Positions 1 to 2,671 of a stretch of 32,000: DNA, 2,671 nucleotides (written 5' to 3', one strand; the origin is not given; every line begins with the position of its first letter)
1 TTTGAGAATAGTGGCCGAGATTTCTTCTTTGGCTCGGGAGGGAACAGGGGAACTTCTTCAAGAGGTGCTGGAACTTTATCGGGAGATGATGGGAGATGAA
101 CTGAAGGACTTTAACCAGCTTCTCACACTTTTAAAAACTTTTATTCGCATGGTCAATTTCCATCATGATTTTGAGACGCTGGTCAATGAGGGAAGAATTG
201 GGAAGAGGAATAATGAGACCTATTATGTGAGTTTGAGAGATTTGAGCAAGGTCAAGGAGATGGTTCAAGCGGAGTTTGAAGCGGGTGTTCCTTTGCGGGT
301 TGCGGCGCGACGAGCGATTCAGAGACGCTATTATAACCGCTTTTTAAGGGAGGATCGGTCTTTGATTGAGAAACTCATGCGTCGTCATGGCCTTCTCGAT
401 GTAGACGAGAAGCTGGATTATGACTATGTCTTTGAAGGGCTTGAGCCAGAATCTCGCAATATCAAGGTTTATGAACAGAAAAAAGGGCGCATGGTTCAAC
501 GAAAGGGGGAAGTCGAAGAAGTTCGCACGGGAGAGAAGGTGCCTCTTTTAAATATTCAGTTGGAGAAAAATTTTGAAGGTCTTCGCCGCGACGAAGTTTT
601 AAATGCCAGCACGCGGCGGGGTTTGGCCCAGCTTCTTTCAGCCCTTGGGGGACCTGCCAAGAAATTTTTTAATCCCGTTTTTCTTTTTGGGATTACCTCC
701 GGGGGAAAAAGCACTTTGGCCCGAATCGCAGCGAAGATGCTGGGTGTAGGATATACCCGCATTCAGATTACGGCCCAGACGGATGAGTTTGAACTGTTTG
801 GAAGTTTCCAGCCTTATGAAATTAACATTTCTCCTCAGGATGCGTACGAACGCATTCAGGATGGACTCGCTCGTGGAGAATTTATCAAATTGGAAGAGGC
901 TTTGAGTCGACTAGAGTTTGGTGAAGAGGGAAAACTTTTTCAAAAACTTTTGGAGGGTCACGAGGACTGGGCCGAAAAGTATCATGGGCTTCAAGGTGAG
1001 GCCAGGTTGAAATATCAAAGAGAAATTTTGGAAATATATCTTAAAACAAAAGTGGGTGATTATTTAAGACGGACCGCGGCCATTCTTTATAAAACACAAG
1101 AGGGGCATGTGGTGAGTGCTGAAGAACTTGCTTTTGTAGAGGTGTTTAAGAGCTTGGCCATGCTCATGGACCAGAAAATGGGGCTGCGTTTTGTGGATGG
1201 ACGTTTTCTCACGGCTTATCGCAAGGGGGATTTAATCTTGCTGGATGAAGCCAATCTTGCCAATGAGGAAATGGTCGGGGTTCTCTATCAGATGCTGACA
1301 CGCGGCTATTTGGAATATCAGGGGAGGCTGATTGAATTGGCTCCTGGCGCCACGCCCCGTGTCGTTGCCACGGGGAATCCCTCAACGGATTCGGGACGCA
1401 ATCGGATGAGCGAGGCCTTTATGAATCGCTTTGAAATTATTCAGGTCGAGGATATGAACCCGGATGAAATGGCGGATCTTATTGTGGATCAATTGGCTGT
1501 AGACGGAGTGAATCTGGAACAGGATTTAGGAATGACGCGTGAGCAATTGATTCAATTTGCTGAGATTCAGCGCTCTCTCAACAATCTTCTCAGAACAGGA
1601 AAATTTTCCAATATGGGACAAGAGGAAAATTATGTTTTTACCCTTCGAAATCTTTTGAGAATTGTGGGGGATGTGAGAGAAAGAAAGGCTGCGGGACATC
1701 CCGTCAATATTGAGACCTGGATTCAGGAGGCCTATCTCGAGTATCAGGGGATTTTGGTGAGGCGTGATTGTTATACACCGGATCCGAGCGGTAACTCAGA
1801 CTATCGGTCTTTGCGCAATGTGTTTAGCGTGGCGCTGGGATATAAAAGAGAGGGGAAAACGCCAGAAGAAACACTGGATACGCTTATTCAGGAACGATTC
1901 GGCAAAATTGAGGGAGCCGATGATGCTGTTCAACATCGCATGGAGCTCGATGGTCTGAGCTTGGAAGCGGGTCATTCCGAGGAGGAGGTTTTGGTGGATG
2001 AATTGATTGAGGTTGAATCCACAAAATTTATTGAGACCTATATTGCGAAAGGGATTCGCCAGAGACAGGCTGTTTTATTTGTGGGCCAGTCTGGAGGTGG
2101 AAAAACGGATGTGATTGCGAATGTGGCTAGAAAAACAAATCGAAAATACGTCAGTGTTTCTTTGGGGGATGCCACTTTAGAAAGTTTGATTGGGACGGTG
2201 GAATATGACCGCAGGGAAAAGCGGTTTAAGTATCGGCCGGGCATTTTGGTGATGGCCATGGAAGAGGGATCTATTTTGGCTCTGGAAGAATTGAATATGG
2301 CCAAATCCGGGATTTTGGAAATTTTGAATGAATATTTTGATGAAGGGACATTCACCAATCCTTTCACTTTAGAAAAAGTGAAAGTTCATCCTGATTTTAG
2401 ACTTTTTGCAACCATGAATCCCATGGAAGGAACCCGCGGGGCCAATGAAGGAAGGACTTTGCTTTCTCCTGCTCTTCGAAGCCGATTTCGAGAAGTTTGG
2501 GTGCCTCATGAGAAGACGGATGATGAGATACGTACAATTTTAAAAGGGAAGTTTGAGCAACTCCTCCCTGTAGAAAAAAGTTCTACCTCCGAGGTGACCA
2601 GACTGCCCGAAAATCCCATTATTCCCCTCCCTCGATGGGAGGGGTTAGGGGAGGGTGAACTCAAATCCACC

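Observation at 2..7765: AAA modules alternate between two types (A-B)x3, with a seventh lid at the window edge implying more than six modules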

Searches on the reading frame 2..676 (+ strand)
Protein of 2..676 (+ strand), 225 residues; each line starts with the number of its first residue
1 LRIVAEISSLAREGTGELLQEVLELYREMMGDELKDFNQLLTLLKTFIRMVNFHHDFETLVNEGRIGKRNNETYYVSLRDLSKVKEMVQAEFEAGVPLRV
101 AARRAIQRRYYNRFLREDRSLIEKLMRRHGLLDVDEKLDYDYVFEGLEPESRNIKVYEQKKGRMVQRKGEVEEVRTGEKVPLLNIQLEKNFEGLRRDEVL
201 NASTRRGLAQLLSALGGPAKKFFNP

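Call 31: find_homologous_proteins(query=window:2-676:+, max_evalue=0.001)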
Query window:2-676:+: 1267 candidates shared short words with the query, none scored E <= 0.001.

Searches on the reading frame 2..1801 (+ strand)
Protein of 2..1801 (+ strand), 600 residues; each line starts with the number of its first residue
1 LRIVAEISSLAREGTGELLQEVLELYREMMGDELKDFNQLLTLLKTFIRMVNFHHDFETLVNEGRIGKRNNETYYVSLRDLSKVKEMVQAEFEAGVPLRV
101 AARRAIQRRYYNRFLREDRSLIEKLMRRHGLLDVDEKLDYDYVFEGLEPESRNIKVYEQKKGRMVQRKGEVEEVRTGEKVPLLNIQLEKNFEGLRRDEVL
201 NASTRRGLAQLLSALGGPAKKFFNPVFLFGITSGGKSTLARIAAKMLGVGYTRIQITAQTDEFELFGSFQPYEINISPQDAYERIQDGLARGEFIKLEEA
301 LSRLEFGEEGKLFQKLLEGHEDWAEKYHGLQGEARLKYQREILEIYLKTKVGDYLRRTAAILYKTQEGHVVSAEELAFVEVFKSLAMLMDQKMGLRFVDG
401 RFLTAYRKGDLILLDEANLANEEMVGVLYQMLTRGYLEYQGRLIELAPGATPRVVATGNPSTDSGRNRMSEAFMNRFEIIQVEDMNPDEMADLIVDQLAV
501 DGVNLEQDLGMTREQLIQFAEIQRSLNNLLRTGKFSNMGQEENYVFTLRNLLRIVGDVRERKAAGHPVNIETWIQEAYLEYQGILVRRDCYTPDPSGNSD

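Call 8: find_related_loci(query=window:2-1801:+, collection=genome_contigs, flank=10000)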
Query window:2-1801:+ (600 aa) in genome_contigs; peptide patterns used: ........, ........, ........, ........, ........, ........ (x = any residue, [..] = any of these).
90 stretches matched a pattern, but none encodes a relative of the query by tblastn (E <= 1e-3).

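Call 10: find_related_loci(query=window:2-1801:+, collection=metagenome_contigs, flank=10000)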
Query window:2-1801:+ (600 aa) in metagenome_contigs; peptide patterns used: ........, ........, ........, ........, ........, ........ (x = any residue, [..] = any of these).
86 stretches matched a pattern, but none encodes a relative of the query by tblastn (E <= 1e-3).

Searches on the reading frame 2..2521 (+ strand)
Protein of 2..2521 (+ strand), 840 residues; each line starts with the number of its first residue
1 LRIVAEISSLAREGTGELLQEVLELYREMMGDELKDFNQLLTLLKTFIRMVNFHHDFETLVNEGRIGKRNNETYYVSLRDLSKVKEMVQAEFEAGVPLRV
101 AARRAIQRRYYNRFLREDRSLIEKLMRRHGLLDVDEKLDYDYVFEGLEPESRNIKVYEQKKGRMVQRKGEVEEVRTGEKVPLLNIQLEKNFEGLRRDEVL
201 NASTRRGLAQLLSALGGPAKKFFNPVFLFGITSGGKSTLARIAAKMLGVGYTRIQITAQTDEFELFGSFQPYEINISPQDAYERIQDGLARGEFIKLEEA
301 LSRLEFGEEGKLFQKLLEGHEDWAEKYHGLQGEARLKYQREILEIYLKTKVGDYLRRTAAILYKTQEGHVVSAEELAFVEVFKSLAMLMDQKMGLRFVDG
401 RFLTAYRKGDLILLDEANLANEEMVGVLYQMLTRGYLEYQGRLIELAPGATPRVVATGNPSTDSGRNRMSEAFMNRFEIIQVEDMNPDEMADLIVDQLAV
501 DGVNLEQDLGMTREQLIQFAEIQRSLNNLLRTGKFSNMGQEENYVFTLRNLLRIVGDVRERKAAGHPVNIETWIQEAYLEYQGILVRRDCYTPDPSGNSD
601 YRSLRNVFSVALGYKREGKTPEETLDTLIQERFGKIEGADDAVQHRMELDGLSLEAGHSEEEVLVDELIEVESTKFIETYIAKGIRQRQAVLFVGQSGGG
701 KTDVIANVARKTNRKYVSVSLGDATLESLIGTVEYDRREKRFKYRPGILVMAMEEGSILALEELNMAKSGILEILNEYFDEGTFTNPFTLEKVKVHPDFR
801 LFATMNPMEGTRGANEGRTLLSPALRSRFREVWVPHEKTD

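Call 78: search_solved_structures(query=window:2-2521:+, max_evalue=0.001, show_alignments=1)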
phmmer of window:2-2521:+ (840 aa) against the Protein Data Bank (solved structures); distinct sequences matched with E-value up to 0.001: 11.
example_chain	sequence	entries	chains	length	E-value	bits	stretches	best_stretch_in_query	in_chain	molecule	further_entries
6or5_A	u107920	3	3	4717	2.5e-75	257.3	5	690-833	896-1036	Midasin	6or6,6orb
6i27_A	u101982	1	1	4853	6e-70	239.5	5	687-832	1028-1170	Midasin,Midasin,Midasin,Midasin,Midasin,Midasin,Midasin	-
6i26_A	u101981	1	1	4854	6.1e-70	239.5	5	687-832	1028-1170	Midasin,Midasin,Midasin,Midasin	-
6hyp_A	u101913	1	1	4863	6.1e-70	239.5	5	687-832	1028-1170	Midasin,Midasin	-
5jcs_s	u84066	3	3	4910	6.3e-70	239.5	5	687-832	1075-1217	Midasin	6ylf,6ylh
5c3c_A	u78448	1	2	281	5.1e-06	28.1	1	677-807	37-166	CbbQ/NirQ/NorQ domain protein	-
9qhd_A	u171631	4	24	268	2.9e-05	25.6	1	690-832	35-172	Nitric oxide reductase NorQ protein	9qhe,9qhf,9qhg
9qh4_A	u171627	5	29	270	0.00016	23.1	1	690-829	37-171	Protein NorQ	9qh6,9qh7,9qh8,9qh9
9ujv_A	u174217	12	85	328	0.00028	22.4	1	681-829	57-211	Cobaltochelatase subunit CobS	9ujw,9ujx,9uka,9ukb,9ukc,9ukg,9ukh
6l1q_C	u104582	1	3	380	0.00059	21.3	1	684-807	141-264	CbbQ protein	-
9udk_A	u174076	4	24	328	0.00073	21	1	681-829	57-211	Cobaltochelatase subunit CobS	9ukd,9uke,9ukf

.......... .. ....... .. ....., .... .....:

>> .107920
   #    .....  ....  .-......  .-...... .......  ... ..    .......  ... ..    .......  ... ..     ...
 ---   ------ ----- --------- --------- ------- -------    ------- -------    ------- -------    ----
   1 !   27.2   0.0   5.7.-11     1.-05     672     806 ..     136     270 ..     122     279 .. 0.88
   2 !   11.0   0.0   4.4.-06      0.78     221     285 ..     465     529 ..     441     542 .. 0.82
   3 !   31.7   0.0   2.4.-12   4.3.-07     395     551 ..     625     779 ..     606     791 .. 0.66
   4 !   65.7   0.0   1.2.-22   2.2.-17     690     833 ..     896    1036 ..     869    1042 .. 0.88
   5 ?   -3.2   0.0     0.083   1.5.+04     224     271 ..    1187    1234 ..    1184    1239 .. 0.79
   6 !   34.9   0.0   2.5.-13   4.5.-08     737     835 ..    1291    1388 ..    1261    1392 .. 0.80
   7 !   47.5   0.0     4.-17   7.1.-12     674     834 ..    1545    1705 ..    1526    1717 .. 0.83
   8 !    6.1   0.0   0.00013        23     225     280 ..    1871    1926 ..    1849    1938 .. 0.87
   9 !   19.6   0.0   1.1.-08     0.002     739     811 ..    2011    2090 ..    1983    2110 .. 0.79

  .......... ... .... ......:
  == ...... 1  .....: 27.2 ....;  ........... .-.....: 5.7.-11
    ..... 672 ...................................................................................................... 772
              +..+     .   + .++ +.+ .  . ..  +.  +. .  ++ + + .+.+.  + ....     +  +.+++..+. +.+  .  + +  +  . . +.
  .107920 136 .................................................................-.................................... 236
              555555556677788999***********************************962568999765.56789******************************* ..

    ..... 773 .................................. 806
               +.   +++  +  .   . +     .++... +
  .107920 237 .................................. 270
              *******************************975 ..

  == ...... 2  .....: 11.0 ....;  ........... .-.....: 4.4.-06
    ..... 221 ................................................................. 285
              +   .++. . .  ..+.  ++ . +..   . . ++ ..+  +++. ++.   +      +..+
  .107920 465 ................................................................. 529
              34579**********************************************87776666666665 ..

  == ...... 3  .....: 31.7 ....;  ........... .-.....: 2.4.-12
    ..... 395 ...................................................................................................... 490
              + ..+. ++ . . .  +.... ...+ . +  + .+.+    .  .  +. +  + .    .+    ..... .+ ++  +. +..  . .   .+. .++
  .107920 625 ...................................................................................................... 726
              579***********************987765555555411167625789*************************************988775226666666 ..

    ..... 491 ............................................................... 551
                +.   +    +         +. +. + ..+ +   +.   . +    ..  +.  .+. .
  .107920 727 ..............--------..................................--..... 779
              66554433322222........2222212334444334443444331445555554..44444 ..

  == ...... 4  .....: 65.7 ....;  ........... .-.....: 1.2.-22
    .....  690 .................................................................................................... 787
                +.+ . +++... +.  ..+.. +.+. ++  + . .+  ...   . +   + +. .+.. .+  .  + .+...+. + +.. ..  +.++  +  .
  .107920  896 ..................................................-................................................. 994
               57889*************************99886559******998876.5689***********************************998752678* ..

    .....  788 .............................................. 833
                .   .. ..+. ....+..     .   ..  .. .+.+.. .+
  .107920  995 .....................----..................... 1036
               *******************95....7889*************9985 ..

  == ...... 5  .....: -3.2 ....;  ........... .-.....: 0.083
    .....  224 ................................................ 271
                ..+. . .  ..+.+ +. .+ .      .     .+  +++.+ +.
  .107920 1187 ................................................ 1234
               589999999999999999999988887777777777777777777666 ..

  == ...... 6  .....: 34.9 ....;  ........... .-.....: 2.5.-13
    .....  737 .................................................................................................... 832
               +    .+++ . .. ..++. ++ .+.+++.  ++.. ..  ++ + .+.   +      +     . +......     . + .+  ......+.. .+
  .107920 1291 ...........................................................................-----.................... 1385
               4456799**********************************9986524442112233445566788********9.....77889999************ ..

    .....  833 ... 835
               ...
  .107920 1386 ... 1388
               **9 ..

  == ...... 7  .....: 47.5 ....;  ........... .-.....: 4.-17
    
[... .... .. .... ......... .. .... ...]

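Call 79: predict_structure(alignment_id=A4)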
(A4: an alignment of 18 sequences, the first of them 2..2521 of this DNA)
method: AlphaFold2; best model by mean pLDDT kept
length: 840 residues; sequences in the alignment: 18
mean_pLDDT: 83.3   pTM: 0.78
mean pLDDT of the five models: 83.3, 82.1, 81.0, 80.6, 79.8
residues with pLDDT >= 90: 267; 70-90: 474; 50-70: 68; < 50: 31
segments of 3 or more residues with pLDDT < 50: 1-18, 170-173, 810-814
pLDDT, mean of each block of 10 residues (from residue 1): 38 46 60 65 85 92 80 71 88 86 92 88 92 84 90 90 60 60 88 83 89 75 84 86 92 83 82 84 90 87 81 85 89 87 89 90 89 88 87 76 89 89 85 73 78 88 66 86 88 90 93 95 92 81 83 94 91 93 82 72 90 89 90 80 83 84 79 86 92 87 92 92 86 84 90 95 87 86 84 92 83 55 85 71
secondary structure, 60 per line:
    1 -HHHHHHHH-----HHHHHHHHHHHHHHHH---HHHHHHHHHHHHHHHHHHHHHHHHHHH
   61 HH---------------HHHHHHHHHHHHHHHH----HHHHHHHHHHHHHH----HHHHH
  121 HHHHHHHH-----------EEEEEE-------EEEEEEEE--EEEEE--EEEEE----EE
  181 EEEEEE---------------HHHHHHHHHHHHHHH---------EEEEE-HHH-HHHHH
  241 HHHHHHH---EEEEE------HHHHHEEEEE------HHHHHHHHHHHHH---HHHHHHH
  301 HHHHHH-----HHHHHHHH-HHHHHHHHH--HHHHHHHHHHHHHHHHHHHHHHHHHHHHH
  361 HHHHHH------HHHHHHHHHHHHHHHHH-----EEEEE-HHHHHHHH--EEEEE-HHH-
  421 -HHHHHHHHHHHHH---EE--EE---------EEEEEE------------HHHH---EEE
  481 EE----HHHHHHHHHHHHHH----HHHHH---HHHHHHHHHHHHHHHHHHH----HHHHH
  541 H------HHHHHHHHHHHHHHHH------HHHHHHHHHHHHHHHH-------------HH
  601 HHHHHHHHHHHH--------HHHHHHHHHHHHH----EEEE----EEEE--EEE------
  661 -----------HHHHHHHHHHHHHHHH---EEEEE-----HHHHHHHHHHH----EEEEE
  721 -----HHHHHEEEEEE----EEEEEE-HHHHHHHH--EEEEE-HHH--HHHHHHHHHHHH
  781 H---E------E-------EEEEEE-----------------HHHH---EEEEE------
elements in order (helices of 4 or more, strands of 3 or more residues): H2-9 H15-30 H34-62 H78-93 H98-111 H116-128 E140-145 E153-160 E163-167 E170-174 E179-186 H202-216 E226-230 H236-247 E251-255 H262-266 E267-271 H278-290 H294-306 H312-319 H321-329 H332-366 H373-389 E395-399 H401-408 E411-415 H422-434 E453-458 H471-474 E478-482 H487-500 H505-509 H513-531 H536-541 H548-563 H570-585 H599-612 H621-633 E638-641 E646-649 E652-654 H672-687 E691-695 H701-711 E716-720 H726-730 E731-736 E741-746 H748-755 E758-762 H769-781 E800-805 H823-826 E830-834

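Call 82: fold_search(model_id=the predicted structure, library=pdb)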
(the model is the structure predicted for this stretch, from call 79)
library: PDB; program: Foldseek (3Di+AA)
matches with E <= 10: 1738; with E <= 0.001: 819
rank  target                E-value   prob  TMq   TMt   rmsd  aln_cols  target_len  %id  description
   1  6hyp                  1.5e-17  1.00  0.47  0.21  11.4       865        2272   18  Rea1 Wild type ADP state (AAA+ ring part) (released 2018-12-12)
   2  6i26                  3.2e-17  1.00  0.47  0.14  11.9       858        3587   19  Rea1 Wild type AMPPNP state (released 2018-12-12)
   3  6or5                  3.8e-16  1.00  0.50  0.23   8.6       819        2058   18  Full-length S. pombe Mdn1 in the presence of AMPPNP (ring region) (released 2019-05-29)
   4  9mfv                  3.0e-15  1.00  0.33  0.12  27.9      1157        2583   12  Motor domain with Apo AAA1 and ADP AAA3 from yeast full-length dynein-1 in 0.1 mM ATP condition (released 2025-12-17)
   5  7mi6                  4.6e-15  1.00  0.45  0.18  12.4       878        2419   10  Yeast dynein motor domain in the presence of a pyrazolo-pyrimidinone-based compound, Model 1 (released 2021-05-26)
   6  9dld_A                2.0e-14  1.00  0.32  0.13  31.0      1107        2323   12  CryoEM structures of yeast cytoplasmic dynein in the presence of ATP and Lis1. (released 2025-05-28)
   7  9dkh_A                2.8e-14  1.00  0.33  0.13  30.1      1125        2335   12  CryoEM structures of yeast cytoplasmic dynein in the presence of ATP and Lis1. (released 2025-05-28)
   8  9dle_A                2.8e-14  1.00  0.31  0.13  31.3      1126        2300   12  CryoEM structures of yeast cytoplasmic dynein in the presence of ATP and Lis1. (released 2025-05-28)
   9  8dyv_A                3.5e-14  1.00  0.45  0.17  11.2       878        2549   13  Structure of human cytoplasmic dynein-1 bound to one Lis1 (released 2023-02-01)
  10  9djy                  3.5e-14  1.00  0.33  0.13  30.0      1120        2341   12  CryoEM structures of yeast cytoplasmic dynein in the presence of ATP and Lis1. (released 2025-05-28)
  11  5jcs_s                4.7e-14  1.00  0.41  0.19  18.8       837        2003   18  CRYO-EM STRUCTURE OF THE RIX1-REA1 PRE-60S PARTICLE (released 2016-11-16)
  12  9dju_A                5.2e-14  1.00  0.33  0.13  29.4      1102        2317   11  CryoEM structures of yeast cytoplasmic dynein in the presence of ATP and Lis1. (released 2025-06-04)
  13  9bm1                  6.3e-14  1.00  0.45  0.15  13.8       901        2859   11  State-3 of motor domain from full-length human dynein-1 in 5mM ATP (released 2025-04-23)
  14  9dk0_A                6.9e-14  1.00  0.35  0.14  29.2      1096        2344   12  CryoEM structures of yeast cytoplasmic dynein in the presence of ATP and Lis1. (released 2025-05-28)
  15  3j67                  6.9e-14  1.00  0.34  0.14  28.5      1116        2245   12  Structural mechanism of the dynein powerstroke (post-powerstroke state) (released 2014-04-23)
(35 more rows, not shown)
